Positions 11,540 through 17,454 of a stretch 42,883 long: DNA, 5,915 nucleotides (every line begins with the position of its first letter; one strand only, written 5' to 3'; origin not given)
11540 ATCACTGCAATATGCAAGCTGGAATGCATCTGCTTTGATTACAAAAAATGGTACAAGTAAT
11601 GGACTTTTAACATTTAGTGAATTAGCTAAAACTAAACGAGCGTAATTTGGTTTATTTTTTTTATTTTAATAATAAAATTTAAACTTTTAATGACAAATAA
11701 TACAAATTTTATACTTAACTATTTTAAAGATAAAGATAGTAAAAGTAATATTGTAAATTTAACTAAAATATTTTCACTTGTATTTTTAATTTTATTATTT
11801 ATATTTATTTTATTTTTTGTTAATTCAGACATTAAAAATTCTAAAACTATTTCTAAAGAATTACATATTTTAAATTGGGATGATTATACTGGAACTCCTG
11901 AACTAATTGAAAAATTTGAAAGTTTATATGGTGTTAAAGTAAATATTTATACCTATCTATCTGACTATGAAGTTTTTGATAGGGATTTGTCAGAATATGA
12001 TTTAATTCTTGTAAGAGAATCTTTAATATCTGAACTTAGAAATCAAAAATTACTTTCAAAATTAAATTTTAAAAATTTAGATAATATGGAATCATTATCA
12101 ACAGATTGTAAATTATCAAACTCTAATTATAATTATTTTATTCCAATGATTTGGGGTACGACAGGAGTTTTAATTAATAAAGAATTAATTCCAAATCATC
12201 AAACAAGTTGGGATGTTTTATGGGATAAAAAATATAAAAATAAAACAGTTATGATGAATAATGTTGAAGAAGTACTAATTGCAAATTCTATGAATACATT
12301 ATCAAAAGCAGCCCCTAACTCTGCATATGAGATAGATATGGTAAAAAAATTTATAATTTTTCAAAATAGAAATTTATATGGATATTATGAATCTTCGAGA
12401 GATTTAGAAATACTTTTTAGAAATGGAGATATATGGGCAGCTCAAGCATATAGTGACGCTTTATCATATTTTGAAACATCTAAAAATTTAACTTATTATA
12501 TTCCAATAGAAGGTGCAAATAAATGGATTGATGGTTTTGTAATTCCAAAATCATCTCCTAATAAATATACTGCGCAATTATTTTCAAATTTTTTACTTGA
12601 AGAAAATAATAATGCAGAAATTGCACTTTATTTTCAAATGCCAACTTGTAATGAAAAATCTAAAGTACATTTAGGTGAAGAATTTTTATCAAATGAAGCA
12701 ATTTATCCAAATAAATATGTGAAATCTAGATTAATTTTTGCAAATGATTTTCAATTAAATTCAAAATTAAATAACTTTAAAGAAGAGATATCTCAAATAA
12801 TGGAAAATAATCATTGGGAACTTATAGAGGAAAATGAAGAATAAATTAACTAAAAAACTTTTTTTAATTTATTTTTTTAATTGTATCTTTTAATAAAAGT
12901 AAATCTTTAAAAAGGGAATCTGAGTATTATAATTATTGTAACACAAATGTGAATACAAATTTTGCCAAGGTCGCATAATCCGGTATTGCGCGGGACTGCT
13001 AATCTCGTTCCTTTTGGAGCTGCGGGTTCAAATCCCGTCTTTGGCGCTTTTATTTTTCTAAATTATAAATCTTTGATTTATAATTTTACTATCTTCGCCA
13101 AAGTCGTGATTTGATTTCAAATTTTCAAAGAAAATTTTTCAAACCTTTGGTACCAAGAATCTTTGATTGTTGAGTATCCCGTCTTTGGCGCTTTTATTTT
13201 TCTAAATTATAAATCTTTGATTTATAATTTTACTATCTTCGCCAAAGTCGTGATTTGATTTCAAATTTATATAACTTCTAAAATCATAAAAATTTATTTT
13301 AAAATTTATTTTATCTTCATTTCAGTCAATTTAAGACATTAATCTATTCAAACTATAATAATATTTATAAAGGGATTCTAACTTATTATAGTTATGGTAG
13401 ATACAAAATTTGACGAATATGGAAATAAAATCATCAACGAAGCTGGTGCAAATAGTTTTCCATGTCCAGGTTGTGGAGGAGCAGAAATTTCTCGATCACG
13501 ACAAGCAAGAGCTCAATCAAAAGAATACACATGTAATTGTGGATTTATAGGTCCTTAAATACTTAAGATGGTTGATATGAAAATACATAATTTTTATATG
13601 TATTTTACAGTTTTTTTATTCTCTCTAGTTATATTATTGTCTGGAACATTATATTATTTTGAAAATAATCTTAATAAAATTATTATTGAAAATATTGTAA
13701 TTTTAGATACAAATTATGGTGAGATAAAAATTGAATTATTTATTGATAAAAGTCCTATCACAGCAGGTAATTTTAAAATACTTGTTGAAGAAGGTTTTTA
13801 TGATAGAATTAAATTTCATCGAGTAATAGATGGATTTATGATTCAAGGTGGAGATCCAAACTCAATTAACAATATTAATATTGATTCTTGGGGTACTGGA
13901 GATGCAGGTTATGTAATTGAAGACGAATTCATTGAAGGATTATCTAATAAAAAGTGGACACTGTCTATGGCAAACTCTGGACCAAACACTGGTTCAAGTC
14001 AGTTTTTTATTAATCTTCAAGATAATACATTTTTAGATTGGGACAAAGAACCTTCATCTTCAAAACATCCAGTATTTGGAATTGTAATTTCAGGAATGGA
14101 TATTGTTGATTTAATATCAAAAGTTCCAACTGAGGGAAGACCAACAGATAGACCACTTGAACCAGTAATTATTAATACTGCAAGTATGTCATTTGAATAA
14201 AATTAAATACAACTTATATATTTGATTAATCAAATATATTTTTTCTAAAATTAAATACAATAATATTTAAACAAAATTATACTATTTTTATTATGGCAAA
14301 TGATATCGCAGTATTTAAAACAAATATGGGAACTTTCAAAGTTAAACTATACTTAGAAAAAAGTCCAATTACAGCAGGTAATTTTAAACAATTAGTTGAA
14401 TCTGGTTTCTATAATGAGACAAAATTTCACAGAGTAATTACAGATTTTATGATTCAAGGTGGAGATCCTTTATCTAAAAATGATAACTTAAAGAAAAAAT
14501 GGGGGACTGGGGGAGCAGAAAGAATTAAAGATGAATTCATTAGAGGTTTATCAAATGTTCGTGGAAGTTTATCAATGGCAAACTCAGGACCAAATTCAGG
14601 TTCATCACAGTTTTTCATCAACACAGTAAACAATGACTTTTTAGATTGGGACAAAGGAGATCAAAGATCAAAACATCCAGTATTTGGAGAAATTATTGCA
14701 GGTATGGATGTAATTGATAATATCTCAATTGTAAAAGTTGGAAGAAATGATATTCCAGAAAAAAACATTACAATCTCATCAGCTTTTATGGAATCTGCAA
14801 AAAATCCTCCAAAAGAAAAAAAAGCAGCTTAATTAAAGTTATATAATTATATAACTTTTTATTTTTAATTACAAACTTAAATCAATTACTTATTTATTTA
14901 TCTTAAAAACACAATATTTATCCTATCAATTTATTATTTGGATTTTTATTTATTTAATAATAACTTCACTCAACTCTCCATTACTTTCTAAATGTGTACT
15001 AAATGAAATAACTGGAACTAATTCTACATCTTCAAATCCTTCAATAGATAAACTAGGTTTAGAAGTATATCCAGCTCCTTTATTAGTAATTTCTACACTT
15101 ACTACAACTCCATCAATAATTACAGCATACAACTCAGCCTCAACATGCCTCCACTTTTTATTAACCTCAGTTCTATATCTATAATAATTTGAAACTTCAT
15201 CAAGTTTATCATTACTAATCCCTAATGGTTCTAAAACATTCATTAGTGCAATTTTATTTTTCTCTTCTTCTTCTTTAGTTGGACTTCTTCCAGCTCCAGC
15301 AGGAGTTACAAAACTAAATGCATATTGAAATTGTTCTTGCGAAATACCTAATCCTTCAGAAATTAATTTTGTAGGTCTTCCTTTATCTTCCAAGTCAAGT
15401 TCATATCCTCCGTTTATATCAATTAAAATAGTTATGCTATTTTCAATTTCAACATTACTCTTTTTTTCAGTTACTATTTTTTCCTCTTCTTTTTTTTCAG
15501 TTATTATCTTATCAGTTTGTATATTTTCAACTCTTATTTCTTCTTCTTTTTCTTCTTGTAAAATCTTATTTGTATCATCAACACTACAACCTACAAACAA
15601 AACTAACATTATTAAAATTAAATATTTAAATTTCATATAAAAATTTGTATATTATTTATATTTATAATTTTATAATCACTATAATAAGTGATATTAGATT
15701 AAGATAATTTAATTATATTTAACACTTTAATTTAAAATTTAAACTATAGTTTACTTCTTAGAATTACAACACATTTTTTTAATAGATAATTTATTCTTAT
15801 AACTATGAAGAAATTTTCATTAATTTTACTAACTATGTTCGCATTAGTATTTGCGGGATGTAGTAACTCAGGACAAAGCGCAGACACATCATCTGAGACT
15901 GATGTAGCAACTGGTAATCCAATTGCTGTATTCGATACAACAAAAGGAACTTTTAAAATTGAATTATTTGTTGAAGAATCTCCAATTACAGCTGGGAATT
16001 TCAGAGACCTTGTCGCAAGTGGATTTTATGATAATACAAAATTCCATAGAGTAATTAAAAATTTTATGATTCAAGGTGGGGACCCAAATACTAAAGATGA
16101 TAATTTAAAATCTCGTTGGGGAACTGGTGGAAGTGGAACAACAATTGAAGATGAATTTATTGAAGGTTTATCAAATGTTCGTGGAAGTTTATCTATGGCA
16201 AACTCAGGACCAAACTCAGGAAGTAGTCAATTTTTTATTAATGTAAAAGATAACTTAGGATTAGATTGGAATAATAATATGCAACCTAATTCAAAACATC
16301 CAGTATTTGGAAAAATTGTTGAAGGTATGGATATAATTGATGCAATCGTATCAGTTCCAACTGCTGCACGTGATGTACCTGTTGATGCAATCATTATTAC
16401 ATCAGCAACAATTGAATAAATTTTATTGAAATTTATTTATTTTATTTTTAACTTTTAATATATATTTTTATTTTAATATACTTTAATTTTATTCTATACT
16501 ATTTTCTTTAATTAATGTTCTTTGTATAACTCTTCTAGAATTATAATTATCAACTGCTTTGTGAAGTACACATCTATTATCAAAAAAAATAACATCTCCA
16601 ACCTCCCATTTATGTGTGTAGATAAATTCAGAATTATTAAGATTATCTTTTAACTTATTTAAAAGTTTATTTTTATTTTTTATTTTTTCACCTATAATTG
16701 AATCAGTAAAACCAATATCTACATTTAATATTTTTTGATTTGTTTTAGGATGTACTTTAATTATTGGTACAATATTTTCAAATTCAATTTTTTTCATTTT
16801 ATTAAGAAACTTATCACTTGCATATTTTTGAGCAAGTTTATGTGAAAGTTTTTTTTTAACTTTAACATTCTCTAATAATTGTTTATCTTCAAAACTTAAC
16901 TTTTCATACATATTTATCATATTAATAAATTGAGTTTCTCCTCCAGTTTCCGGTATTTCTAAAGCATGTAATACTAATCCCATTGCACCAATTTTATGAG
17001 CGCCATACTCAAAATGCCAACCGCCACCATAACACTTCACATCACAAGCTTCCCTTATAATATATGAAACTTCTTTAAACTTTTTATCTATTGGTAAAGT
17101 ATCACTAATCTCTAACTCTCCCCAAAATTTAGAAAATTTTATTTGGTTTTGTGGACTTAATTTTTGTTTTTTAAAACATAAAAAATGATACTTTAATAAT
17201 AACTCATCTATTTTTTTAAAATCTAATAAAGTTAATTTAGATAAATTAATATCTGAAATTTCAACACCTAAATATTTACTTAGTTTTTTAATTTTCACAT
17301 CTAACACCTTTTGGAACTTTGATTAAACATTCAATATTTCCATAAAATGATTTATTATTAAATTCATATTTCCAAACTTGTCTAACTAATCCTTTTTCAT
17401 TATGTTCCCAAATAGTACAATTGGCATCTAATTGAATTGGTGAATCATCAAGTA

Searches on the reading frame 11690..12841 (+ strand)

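Call 14: search_protein_families(library=ncbifam, proteins=[window:11690-12841:+], max_evalue=0.00001)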
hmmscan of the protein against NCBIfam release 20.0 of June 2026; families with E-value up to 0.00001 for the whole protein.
window:11690-12841:+ (384 aa): 2 families
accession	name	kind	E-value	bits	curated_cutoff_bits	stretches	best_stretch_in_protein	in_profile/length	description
NF007048.0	PRK09501.1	equivalog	3.5e-24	85.4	582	1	55-360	26-336/348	spermidine/putrescine ABC transporter substrate-binding protein PotD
NF007962.0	PRK10682.1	equivalog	8.9e-18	64.4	636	1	53-349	27-346/370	spermidine/putrescine ABC transporter substrate-binding protein PotF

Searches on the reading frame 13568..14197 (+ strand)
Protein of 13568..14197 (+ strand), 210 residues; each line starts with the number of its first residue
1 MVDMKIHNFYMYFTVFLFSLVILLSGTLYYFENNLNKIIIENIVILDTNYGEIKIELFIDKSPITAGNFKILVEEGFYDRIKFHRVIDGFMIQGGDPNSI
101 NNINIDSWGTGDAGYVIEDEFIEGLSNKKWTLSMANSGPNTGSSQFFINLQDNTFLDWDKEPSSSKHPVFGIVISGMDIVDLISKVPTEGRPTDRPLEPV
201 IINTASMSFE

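Call 74: search_protein_families(library=pfam, proteins=[window:13568-14197:+], max_evalue=0.0001)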
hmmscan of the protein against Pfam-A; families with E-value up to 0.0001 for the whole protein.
window:13568-14197:+ (210 aa): 1 family
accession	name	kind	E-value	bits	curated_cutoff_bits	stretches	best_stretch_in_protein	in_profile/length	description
PF00160.26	Pro_isomerase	-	4.8e-46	157.3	21.7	1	44-205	2-157/159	Cyclophilin type peptidyl-prolyl cis-trans isomerase/CLD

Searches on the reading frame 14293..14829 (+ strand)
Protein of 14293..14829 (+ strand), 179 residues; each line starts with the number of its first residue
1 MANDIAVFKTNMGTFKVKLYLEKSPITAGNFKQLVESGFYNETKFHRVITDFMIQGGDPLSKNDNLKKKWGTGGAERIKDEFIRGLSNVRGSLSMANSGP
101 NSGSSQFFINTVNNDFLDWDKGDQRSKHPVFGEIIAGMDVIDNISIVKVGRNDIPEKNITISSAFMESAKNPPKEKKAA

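Call 74: search_protein_families(library=pfam, proteins=[window:14293-14829:+], max_evalue=0.0001)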
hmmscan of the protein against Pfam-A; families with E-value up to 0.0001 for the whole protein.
window:14293-14829:+ (179 aa): 1 family
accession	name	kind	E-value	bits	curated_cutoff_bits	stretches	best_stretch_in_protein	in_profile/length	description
PF00160.26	Pro_isomerase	-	8.7e-48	163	21.7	1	7-164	3-157/159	Cyclophilin type peptidyl-prolyl cis-trans isomerase/CLD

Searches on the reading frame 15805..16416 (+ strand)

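Call 74: search_protein_families(library=pfam, proteins=[window:15805-16416:+], max_evalue=0.0001)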
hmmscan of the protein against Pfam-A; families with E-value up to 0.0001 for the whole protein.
window:15805-16416:+ (204 aa): 1 family
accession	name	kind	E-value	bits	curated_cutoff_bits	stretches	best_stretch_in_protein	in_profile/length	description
PF00160.26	Pro_isomerase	-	4.6e-48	163.9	21.7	1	43-202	4-158/159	Cyclophilin type peptidyl-prolyl cis-trans isomerase/CLD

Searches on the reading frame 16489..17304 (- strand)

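Call 14: search_protein_families(library=ncbifam, proteins=[window:16489-17304:-], max_evalue=0.00001)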
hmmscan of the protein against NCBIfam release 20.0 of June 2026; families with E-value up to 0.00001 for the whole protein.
window:16489-17304:- (271 aa): 5 families
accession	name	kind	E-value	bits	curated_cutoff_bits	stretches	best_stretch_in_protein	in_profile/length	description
NF007104.0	PRK09553.1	equivalog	6.6e-40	137.1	313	1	3-266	5-274/282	taurine dioxygenase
NF049937.1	CMthFAOxDecarbScoE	equivalog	6.5e-20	71.4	400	1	7-255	6-272/295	(3R)-3-[(carboxymethyl)amino]fatty acid oxygenase/decarboxylase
NF045815.1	Neo-PentlctneFsynPtlD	equivalog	3.9e-14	52.6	550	1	95-262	103-283/301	neopentalenolactone/pentalenolactone F synthase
TIGR02409.1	carnitine_bodg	equivalog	1.8e-06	27.2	414.75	1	111-263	204-346/366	gamma-butyrobetaine dioxygenase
TIGR02410.1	carnitine_TMLD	equivalog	3.5e-06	26.8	268.3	1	111-251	196-335/362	trimethyllysine dioxygenase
